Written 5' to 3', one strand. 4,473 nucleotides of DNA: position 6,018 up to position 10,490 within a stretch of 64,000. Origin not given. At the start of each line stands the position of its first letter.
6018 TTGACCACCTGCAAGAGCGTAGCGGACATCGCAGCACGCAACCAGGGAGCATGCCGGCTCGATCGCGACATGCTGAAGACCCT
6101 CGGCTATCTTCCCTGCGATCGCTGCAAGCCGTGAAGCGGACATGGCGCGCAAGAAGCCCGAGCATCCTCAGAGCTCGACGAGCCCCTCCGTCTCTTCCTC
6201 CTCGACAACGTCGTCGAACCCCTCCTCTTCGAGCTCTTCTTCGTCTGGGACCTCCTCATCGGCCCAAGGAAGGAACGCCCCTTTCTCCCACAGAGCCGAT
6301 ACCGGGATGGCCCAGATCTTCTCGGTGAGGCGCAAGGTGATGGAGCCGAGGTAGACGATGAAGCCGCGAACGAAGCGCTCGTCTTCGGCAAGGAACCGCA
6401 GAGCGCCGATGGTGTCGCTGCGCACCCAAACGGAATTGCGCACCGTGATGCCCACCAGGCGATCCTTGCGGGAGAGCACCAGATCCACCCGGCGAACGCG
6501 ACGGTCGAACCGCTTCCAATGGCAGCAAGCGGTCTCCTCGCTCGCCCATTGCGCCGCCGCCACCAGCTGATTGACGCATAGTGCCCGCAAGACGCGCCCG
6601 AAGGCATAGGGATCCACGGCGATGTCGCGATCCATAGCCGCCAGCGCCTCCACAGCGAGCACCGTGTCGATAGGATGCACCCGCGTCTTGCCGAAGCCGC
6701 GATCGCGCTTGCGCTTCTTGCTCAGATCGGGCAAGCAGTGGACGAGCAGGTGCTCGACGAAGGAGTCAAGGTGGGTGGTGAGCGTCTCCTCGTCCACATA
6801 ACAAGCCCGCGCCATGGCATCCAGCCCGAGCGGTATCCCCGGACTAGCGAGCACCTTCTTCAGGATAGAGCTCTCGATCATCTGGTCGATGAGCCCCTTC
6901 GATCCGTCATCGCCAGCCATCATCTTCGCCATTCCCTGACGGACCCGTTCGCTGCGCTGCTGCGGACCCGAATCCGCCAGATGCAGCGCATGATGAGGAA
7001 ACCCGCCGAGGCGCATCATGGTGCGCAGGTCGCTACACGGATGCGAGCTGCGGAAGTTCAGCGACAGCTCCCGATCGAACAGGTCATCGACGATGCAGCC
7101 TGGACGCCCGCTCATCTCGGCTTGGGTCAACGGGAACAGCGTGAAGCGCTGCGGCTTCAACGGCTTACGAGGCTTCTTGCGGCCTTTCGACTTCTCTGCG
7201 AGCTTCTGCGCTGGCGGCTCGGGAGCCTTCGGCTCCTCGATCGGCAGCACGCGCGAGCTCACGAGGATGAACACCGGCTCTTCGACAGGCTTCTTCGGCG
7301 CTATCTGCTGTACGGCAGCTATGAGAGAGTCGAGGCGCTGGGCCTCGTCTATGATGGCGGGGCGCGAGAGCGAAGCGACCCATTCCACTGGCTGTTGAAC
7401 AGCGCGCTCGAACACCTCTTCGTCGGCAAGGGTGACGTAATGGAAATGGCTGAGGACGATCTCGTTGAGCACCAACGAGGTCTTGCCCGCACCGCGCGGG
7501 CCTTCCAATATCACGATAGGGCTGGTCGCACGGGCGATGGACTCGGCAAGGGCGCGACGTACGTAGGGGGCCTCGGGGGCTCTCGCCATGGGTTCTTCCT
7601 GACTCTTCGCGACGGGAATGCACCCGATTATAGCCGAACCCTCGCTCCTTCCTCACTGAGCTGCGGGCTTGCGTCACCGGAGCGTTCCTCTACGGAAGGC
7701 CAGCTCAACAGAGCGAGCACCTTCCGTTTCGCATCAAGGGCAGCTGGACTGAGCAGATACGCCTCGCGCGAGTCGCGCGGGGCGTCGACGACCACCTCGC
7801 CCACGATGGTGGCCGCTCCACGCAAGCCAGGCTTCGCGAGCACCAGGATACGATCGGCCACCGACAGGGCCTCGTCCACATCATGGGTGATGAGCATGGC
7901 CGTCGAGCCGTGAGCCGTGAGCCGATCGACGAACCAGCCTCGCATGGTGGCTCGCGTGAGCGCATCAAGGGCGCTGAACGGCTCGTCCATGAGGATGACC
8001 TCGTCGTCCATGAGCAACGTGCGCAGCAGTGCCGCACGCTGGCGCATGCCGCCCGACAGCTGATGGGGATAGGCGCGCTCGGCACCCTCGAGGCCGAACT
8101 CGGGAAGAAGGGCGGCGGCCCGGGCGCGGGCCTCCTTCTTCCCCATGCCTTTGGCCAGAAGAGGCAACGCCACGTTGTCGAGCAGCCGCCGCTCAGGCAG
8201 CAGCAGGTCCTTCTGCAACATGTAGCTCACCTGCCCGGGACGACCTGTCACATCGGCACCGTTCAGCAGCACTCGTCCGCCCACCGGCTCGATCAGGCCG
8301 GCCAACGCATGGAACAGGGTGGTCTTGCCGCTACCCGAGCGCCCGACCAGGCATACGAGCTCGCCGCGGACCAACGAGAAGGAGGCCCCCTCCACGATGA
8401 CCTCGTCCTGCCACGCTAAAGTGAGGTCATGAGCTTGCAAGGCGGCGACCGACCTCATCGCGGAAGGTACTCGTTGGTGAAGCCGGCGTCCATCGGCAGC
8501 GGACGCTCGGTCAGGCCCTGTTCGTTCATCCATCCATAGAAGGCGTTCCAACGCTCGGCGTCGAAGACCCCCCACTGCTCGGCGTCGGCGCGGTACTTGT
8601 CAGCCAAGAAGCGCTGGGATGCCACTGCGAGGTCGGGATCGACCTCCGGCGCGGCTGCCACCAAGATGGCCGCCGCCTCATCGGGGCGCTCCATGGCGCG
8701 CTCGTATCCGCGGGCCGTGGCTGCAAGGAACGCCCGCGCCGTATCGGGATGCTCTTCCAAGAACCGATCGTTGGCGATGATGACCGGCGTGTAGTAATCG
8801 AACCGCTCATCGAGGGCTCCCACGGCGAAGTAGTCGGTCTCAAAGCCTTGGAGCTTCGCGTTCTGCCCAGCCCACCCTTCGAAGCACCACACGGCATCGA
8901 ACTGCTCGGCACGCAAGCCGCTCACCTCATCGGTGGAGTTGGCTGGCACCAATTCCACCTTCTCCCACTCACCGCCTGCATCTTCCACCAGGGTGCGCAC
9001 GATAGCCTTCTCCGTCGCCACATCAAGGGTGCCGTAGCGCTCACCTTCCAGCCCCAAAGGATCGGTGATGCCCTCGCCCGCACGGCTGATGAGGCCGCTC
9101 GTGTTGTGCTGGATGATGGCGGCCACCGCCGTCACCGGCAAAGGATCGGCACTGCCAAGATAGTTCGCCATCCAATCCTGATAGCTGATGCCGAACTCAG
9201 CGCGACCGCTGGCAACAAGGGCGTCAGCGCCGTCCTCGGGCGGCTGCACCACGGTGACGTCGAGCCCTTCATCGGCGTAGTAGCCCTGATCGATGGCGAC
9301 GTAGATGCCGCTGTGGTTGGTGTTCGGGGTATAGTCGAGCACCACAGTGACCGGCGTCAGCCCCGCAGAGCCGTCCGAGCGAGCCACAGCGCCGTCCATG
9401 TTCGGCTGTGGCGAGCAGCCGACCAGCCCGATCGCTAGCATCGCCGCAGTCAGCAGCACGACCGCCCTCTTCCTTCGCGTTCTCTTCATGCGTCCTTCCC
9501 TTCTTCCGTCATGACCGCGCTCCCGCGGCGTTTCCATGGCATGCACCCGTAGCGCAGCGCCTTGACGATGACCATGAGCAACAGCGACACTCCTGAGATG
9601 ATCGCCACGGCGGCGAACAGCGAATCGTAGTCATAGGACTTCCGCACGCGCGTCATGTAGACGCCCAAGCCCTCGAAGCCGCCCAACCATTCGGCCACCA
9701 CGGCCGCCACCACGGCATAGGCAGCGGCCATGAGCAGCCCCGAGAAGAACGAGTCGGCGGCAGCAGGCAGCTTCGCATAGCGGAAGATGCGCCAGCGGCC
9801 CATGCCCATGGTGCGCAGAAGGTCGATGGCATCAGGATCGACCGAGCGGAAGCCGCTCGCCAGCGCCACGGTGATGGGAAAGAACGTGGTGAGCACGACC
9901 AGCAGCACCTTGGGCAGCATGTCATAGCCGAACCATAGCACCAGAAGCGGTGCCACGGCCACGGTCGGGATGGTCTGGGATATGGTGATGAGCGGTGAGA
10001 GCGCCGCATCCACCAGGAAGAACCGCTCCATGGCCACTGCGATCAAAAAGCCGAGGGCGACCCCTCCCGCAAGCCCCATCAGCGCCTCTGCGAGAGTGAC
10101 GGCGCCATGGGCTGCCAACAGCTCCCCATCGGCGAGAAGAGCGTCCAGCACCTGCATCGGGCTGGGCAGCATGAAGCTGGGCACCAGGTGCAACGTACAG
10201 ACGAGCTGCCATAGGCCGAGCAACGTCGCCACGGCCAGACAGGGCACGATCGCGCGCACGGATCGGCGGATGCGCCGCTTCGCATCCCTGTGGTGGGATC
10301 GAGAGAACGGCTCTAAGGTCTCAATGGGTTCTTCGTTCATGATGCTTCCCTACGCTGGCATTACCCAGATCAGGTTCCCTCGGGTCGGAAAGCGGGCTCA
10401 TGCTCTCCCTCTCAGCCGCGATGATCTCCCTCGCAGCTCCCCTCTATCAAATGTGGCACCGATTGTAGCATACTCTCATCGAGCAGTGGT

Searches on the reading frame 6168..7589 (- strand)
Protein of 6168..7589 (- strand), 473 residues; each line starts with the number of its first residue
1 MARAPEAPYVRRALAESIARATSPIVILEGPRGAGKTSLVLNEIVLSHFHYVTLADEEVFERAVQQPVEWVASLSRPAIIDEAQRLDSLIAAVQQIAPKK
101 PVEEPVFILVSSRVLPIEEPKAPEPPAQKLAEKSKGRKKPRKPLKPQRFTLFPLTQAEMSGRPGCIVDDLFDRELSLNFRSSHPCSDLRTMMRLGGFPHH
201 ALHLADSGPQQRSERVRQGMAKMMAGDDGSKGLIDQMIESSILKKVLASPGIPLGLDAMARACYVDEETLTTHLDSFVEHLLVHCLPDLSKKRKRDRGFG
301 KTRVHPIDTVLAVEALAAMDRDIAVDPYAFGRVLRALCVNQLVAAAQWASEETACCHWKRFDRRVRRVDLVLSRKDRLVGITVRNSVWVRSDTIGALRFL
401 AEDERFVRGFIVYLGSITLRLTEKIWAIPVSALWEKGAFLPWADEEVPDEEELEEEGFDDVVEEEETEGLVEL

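Call 74: search_protein_families(library=pfam, proteins=[window:6168-7589:-], max_evalue=0.00001)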
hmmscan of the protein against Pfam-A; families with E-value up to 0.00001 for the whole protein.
window:6168-7589:- (473 aa): 2 families
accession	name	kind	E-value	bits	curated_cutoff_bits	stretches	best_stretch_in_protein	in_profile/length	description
PF13635.12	DUF4143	-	1.3e-08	35.2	28.1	1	254-383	31-157/160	Domain of unknown function (DUF4143)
PF13173.12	AAA_14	-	2.5e-08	34.4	27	1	23-112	2-98/129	AAA domain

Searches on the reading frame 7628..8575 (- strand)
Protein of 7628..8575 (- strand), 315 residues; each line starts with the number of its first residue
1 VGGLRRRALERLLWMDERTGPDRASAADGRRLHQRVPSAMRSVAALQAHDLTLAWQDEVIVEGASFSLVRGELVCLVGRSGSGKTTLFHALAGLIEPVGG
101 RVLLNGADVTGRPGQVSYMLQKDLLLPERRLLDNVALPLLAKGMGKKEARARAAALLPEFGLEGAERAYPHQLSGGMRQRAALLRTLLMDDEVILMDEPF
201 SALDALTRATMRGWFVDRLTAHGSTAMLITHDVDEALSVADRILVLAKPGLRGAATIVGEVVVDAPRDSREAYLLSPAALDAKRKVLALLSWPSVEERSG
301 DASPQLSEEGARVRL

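Call 74: search_protein_families(library=pfam, proteins=[window:7628-8575:-], max_evalue=0.00001)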
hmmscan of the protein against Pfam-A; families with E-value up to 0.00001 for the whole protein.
window:7628-8575:- (315 aa): 2 families
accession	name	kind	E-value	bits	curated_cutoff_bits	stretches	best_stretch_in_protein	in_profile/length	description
PF00005.33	ABC_tran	-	9.4e-29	101.2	25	1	62-200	2-136/137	ABC transporter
PF13304.12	AAA_21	-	3e-09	37.8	27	0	157-232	222-299/304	AAA domain, putative AbiEii toxin, Type IV TA system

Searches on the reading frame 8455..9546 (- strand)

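Call 74: search_protein_families(library=pfam, proteins=[window:8455-9546:-], max_evalue=0.00001)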
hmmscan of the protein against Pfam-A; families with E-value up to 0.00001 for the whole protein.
window:8455-9546:- (363 aa): 1 family
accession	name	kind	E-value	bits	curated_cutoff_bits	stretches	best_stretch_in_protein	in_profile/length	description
PF09084.16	NMT1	-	2.2e-60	204.7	20.5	1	75-291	1-216/216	NMT1/THI5 like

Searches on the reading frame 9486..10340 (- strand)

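Call 74: search_protein_families(library=pfam, proteins=[window:9486-10340:-], max_evalue=0.00001)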
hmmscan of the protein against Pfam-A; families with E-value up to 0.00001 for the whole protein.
window:9486-10340:- (284 aa): 1 family
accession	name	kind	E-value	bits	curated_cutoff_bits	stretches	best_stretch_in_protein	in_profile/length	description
PF00528.27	BPD_transp_1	-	1.1e-33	116.9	26.4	1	93-262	1-178/184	Binding-protein-dependent transport system inner membrane component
